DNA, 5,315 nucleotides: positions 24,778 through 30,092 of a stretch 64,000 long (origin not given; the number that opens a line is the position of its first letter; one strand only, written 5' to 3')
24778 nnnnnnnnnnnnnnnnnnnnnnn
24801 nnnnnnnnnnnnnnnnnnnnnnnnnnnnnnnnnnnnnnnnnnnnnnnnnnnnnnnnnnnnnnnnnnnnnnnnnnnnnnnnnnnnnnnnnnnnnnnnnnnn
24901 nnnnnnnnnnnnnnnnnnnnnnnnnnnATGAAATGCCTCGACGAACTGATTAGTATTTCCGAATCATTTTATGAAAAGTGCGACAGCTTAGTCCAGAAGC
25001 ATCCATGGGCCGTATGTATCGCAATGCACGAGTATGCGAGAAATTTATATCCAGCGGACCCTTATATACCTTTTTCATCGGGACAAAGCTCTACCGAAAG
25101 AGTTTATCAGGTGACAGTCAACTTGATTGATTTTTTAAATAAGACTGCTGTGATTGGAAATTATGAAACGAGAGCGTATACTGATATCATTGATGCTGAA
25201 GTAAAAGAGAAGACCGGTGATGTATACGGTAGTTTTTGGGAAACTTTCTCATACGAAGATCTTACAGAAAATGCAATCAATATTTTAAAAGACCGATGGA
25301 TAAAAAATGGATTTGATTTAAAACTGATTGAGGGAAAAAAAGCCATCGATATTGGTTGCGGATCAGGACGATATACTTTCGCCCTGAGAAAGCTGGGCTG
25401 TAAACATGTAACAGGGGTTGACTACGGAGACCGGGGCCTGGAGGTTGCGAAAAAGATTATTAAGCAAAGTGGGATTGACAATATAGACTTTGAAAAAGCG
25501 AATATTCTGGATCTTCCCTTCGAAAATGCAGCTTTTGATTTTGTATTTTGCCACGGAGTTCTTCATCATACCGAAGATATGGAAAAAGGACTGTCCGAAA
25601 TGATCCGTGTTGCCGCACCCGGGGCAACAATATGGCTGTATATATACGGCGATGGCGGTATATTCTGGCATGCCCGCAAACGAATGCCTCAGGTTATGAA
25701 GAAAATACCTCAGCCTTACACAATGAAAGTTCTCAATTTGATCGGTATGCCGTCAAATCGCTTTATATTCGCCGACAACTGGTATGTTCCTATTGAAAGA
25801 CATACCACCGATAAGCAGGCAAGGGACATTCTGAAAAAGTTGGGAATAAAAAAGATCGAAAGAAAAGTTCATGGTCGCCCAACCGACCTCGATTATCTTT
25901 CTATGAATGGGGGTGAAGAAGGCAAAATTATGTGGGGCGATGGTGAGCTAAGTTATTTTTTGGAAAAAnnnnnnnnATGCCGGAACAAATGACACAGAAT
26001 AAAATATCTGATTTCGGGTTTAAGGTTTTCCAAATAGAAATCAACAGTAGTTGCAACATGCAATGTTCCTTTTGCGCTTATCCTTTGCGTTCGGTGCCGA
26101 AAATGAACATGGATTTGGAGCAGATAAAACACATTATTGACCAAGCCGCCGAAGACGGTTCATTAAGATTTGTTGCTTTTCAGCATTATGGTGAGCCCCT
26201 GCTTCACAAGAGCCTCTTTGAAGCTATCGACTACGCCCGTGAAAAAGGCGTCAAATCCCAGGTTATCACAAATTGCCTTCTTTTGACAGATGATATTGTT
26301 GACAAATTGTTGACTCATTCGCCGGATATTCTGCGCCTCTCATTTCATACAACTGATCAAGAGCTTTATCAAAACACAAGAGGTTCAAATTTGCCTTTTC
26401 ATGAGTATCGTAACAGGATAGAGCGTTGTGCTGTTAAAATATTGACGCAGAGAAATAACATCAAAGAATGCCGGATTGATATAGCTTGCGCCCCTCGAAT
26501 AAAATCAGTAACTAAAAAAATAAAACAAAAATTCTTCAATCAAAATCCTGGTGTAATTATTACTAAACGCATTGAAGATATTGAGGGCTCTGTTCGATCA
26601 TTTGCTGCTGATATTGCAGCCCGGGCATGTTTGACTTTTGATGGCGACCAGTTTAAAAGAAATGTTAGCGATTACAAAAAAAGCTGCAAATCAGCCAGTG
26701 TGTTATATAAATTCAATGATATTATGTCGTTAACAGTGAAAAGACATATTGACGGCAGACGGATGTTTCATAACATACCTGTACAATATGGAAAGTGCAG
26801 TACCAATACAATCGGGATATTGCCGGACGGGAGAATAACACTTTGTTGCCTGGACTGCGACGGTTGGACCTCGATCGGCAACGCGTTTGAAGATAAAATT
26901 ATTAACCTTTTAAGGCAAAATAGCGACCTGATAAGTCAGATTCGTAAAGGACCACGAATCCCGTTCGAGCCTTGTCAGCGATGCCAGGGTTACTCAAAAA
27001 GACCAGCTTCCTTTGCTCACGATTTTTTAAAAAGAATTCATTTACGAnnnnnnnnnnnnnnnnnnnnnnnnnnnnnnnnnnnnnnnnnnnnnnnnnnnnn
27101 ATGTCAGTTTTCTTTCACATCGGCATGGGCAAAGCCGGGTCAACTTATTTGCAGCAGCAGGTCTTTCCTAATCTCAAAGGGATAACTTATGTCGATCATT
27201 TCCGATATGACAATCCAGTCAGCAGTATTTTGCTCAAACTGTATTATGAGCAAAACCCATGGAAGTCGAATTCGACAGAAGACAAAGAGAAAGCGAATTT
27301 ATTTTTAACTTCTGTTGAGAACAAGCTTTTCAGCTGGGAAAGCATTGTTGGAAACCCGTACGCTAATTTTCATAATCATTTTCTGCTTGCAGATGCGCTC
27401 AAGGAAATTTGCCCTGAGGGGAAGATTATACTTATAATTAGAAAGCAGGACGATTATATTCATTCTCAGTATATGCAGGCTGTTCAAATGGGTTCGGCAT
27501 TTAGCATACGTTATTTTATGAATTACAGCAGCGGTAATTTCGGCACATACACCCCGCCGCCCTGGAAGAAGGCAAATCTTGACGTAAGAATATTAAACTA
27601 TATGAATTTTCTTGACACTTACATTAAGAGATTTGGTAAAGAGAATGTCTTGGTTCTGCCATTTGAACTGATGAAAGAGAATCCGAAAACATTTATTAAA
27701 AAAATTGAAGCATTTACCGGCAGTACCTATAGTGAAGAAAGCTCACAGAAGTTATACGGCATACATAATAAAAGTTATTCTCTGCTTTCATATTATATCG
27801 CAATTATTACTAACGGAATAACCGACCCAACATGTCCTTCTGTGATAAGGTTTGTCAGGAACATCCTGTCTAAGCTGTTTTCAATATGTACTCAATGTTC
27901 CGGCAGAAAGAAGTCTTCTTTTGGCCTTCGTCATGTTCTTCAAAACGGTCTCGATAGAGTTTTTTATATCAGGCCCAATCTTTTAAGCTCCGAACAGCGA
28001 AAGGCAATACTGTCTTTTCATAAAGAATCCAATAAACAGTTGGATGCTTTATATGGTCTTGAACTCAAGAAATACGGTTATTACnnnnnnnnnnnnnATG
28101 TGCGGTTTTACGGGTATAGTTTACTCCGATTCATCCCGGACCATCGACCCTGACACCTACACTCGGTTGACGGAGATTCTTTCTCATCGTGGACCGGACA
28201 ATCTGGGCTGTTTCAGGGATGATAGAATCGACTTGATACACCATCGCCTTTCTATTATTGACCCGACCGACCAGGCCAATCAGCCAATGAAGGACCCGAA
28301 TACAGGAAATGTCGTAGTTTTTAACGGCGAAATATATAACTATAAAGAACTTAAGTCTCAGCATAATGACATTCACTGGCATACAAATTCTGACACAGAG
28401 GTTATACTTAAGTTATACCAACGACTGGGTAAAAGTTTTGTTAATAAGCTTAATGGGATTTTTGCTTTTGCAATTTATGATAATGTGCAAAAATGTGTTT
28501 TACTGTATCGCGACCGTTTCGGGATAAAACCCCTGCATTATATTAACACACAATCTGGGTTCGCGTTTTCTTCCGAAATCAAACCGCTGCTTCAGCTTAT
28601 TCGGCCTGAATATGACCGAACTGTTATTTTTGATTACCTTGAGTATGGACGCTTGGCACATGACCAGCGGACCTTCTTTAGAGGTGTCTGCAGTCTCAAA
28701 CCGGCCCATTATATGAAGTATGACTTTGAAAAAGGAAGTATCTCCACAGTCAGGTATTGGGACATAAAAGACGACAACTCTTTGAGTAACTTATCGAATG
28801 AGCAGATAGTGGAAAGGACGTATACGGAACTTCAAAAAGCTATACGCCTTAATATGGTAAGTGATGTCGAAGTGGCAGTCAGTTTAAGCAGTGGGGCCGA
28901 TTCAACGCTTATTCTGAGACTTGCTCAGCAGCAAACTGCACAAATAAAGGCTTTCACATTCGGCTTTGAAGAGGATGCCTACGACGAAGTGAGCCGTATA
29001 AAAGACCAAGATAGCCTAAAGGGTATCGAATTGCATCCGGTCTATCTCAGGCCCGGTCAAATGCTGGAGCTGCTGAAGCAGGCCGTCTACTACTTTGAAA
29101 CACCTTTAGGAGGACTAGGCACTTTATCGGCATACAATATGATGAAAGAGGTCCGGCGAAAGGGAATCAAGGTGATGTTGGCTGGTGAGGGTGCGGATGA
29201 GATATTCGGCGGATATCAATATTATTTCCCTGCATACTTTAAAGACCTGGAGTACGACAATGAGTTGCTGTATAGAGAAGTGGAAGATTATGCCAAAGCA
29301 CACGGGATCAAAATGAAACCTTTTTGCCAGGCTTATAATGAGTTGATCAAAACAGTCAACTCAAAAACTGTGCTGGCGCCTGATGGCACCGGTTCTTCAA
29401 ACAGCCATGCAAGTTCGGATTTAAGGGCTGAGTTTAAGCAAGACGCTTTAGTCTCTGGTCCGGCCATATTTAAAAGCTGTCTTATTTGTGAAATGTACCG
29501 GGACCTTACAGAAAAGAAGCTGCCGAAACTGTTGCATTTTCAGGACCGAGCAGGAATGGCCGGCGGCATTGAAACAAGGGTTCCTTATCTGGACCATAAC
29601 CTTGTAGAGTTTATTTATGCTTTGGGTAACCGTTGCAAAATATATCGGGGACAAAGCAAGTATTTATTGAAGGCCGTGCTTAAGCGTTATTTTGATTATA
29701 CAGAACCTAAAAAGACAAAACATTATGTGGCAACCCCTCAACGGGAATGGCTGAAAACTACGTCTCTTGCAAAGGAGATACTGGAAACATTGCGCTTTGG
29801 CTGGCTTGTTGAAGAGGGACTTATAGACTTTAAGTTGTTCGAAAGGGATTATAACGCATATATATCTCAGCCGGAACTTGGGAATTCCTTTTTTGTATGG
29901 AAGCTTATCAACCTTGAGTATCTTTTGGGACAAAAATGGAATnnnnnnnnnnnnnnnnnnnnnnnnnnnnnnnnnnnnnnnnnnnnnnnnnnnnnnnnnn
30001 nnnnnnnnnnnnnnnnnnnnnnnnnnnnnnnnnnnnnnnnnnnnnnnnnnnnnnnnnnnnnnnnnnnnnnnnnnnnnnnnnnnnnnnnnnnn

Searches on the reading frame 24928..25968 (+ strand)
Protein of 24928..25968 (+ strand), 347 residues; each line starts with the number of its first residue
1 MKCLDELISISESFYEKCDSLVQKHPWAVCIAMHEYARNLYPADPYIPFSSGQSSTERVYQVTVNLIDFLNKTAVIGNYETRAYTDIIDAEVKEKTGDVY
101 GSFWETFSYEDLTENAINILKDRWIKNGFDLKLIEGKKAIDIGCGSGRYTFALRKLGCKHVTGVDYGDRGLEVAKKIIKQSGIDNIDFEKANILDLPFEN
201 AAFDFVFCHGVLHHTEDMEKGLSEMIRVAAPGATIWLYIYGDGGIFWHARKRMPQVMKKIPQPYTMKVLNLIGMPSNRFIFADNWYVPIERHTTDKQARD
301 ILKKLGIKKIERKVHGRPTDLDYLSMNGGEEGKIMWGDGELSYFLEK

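Call 8: search_protein_families(library=pfam, proteins=[window:24928-25968:+], max_evalue=0.001)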
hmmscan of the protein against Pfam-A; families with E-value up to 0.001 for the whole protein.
window:24928-25968:+ (347 aa): 12 families
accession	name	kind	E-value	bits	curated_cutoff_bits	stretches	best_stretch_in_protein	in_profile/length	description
PF13847.12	Methyltransf_31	-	2.1e-25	89.5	27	1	135-235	3-107/145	Methyltransferase domain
PF08241.18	Methyltransf_11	-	6.8e-24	84.8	21.2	1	140-236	1-94/95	Methyltransferase domain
PF13649.12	Methyltransf_25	-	2.3e-22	79.9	27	1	140-232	2-96/97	Methyltransferase domain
PF08242.18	Methyltransf_12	-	2e-17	64.1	30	1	140-234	1-97/98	Methyltransferase domain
PF01209.24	Ubie_methyltran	-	5e-15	55.9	20.1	1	134-236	46-150/233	ubiE/COQ5 methyltransferase family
PF13489.12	Methyltransf_23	-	1.9e-11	44.4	27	1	133-236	20-115/164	Methyltransferase domain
PF08003.17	Methyltransf_9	-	1.1e-07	31.5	23.8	1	131-216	111-196/315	Protein of unknown function (DUF1698)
PF06325.19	PrmA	-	1.3e-07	31.9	22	1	135-209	161-233/296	Ribosomal protein L11 methyltransferase (PrmA)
PF03848.20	TehB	-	1.5e-06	28.3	20.4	1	132-215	27-108/193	Tellurite resistance protein TehB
PF05175.20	MTS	-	2.2e-06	27.8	23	1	135-229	31-126/170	Methyltransferase small domain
PF01728.25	FtsJ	-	2.4e-06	28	24.1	1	123-211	10-100/181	FtsJ-like methyltransferase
PF07021.18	MetW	-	0.00042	20.4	21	1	135-230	13-103/193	Methionine biosynthesis protein MetW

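Call 43: search_protein_families(library=ncbifam, proteins=[window:24928-25968:+], max_evalue=0.000001)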
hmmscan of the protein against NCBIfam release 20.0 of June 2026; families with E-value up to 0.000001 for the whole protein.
window:24928-25968:+ (347 aa): 33 families (the best 25 are shown)
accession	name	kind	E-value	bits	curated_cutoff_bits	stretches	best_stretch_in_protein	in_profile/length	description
TIGR01934.1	MenG_MenH_UbiE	subfamily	6.3e-18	64.9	158.35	1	135-311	39-207/223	ubiquinone/menaquinone biosynthesis methyltransferase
TIGR02752.1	MenG_heptapren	equivalog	2.1e-16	60.2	419.85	1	123-235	32-147/231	demethylmenaquinone methyltransferase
NF001243.0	PRK00216.1-4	equivalog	4.3e-16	59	235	1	115-235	25-149/237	demethylmenaquinone methyltransferase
TIGR01983.1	UbiG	equivalog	6.3e-16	58.4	102.95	1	128-237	45-151/228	bifunctional 2-polyprenyl-6-hydroxyphenol methylase/3-demethylubiquinol 3-O-methyltransferase UbiG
NF001244.0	PRK00216.1-5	equivalog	9.9e-15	54.5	216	1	132-275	45-182/236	bifunctional demethylmenaquinone methyltransferase/2-methoxy-6-polyprenyl-1,4-benzoquinol methylase UbiE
NF047649.1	MTase_UXPK_star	exception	1.1e-13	50.9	460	1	126-235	67-179/283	methyltransferase/UXPK-star double selenoprotein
NF008823.0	PRK11873.1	subfamily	3e-13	49.9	263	1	132-234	74-178/272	arsenite methyltransferase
TIGR04290.1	meth_Rta_06860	hypoth_equivalog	4e-13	49.3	300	1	134-215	48-128/226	TIGR04290 family methyltransferase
NF011650.0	PRK15068.1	equivalog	2.5e-12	46.3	209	1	132-228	119-216/324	tRNA 5-methoxyuridine(34)/uridine 5-oxyacetic acid(34) synthase CmoB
NF041537.1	ArsM_AhpD_UU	exception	3.1e-12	46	510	1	127-235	67-178/345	arsenite methyltransferase/AhpD domain selenoprotein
NF045667.1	MTase_DVU1556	equivalog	4.1e-12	46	155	1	133-236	20-118/213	DVU_1556 family methyltransferase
NF041536.1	ArsM_DUF2284_UU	exception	5.7e-12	44.7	575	1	127-235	67-178/459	arsenite methyltransferase/DUF2284 domain selenoprotein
TIGR02072.1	BioC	equivalog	2.2e-11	44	184.95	1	134-242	33-137/244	malonyl-ACP O-methyltransferase BioC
TIGR00452.1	TIGR00452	equivalog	1.2e-10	40.8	275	1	131-227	113-209/316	tRNA 5-methoxyuridine(34)/uridine 5-oxyacetic acid(34) synthase CmoB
NF040539.1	AST_met_ArsM_2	exception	5.3e-10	39.6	240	1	136-242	57-165/262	putative arsinothricin biosynthesis methyltransferase ArsM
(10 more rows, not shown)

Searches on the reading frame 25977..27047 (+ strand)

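Call 8: search_protein_families(library=pfam, proteins=[window:25977-27047:+], max_evalue=0.001)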
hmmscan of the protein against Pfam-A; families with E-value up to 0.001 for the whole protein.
window:25977-27047:+ (357 aa): 2 families
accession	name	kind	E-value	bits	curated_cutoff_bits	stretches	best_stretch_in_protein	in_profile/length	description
PF04055.27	Radical_SAM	-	2.2e-16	60.9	29.5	1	21-151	2-136/166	Radical SAM superfamily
PF13186.11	SPASM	-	9.6e-07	29.4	21.5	1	276-337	5-67/67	Iron-sulfur cluster-binding domain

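Call 43: search_protein_families(library=ncbifam, proteins=[window:25977-27047:+], max_evalue=0.000001)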
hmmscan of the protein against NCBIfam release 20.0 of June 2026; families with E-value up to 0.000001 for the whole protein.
window:25977-27047:+ (357 aa): 22 families
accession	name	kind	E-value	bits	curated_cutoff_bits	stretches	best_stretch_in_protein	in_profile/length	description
TIGR04317.1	W_rSAM_matur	equivalog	3.7e-19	69.1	380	1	16-139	4-126/349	tungsten cofactor oxidoreductase radical SAM maturase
TIGR04321.1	spiroSPASM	subfamily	6.3e-15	54.8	250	1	18-137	233-363/510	spiro-SPASM protein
TIGR02109.1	PQQ_syn_pqqE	equivalog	3.5e-12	45.9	381.35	1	20-139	11-129/358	pyrroloquinoline quinone biosynthesis protein PqqE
NF045574.1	sacti_mat_StsB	exception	8.8e-12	44.6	625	1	18-137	98-215/466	StsB family radical SAM/SPASM domain sactipeptide maturase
TIGR04545.1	rSAM_ahbD_hemeb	equivalog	1.4e-11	44.5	500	1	20-143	4-126/339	heme b synthase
NF038283.1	viperin_w_prok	equivalog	1.5e-11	44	180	1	22-132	8-123/281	viperin family antiviral radical SAM protein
TIGR04055.1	rSAM_NirJ2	equivalog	1.6e-10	41.1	500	1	24-151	8-133/326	putative heme d1 biosynthesis radical SAM protein NirJ2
NF045646.2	rSAM_Se_TrsS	equivalog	2.1e-10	39.7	490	1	20-153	90-224/441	radical SAM (seleno)protein TrsS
TIGR04251.1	SCM_rSAM_ScmF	equivalog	6.7e-10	38.9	400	0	23-142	11-132/353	SynChlorMet cassette radical SAM/SPASM protein ScmF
TIGR04054.1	rSAM_NirJ1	equivalog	2.6e-09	36.2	650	1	18-151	38-169/387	putative heme d1 biosynthesis radical SAM protein NirJ1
NF001199.0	PRK00164.2-1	equivalog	3.5e-09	36.2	231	1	17-137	13-132/308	GTP 3',8-cyclase MoaA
TIGR02668.1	moaA_archaeal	equivalog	4e-09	35.9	325.25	1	18-134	12-127/303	GTP 3',8-cyclase MoaA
TIGR04466.1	rSAM_BlsE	equivalog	6.2e-09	35.7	400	1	19-115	6-98/327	cytosylglucuronate decarboxylase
TIGR04311.1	rSAM_Geo_metal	subfamily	6.3e-09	35.4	400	1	18-137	5-126/423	radical SAM/SPASM family putative metalloenzyme maturase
TIGR04340.1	rSAM_ACGX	hypoth_equivalog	1.1e-08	34.7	400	0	17-123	4-115/341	radical SAM/SPASM domain protein, ACGX system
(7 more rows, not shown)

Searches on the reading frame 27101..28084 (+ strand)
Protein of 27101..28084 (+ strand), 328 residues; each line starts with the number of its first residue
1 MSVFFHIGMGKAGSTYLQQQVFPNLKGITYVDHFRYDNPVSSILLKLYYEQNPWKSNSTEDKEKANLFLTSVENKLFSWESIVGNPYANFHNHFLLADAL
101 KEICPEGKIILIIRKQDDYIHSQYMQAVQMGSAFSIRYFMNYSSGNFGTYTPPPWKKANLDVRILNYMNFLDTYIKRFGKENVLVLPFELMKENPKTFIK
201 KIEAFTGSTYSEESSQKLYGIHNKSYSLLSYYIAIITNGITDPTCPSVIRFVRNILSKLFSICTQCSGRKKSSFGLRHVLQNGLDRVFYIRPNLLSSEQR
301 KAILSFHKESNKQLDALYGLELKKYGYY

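Call 9: search_protein_families(library=pfam, proteins=[window:27101-28084:+], max_evalue=0.00001)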
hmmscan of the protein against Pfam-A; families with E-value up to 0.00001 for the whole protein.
window:27101-28084:+ (328 aa): 2 families
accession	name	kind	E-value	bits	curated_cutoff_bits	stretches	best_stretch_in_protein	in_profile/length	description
PF00685.33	Sulfotransfer_1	-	1.2e-08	35.1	22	1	93-217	76-190/255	Sulfotransferase domain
PF13469.12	Sulfotransfer_3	-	4.9e-08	33.9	27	1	53-211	67-215/216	Sulfotransferase family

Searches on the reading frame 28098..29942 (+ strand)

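Call 9: search_protein_families(library=pfam, proteins=[window:28098-29942:+], max_evalue=0.00001)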
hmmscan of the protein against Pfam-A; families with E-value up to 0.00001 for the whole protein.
window:28098-29942:+ (615 aa): 3 families
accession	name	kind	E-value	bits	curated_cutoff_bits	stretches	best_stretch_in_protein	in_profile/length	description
PF00733.27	Asn_synthase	-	7e-57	194.1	21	1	244-595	5-334/354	Asparagine synthase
PF13537.11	GATase_7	-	2.2e-38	131.5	25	1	48-165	1-122/123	Glutamine amidotransferase domain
PF13522.11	GATase_6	-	4.9e-37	127.3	27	1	34-160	2-130/130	Glutamine amidotransferase domain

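Call 43: search_protein_families(library=ncbifam, proteins=[window:28098-29942:+], max_evalue=0.000001)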
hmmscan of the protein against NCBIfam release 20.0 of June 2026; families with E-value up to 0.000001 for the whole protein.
window:28098-29942:+ (615 aa): 7 families
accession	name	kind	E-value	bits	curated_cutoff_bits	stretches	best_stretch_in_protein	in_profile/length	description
TIGR01536.1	asn_synth_AEB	equivalog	4.2e-118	395.6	267.1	1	2-531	1-504/517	asparagine synthase (glutamine-hydrolyzing)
TIGR03108.1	eps_aminotran_1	hypoth_equivalog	2.4e-97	327.1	816.9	2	1-376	1-377/628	XrtA/PEP-CTERM system amidotransferase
TIGR03104.1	trio_amidotrans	equivalog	3.4e-86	289.7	570.1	2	1-379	1-386/589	N-acetylglutaminylglutamine amidotransferase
NF006949.0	PRK09431.1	equivalog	6.8e-72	242.7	499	2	1-167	1-168/554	asparagine synthase B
NF033535.1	lass_lactam_cya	exception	8.7e-60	203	525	1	1-420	1-426/668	lasso peptide isopeptide bond-forming cyclase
NF033561.1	macrolact_Ik_Al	subfamily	3.4e-11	42.4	300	1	126-292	85-250/561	albusnodin/ikarugamycin family macrolactam cyclase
TIGR01134.1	purF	equivalog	3e-09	36.8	350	1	58-161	81-196/432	amidophosphoribosyltransferase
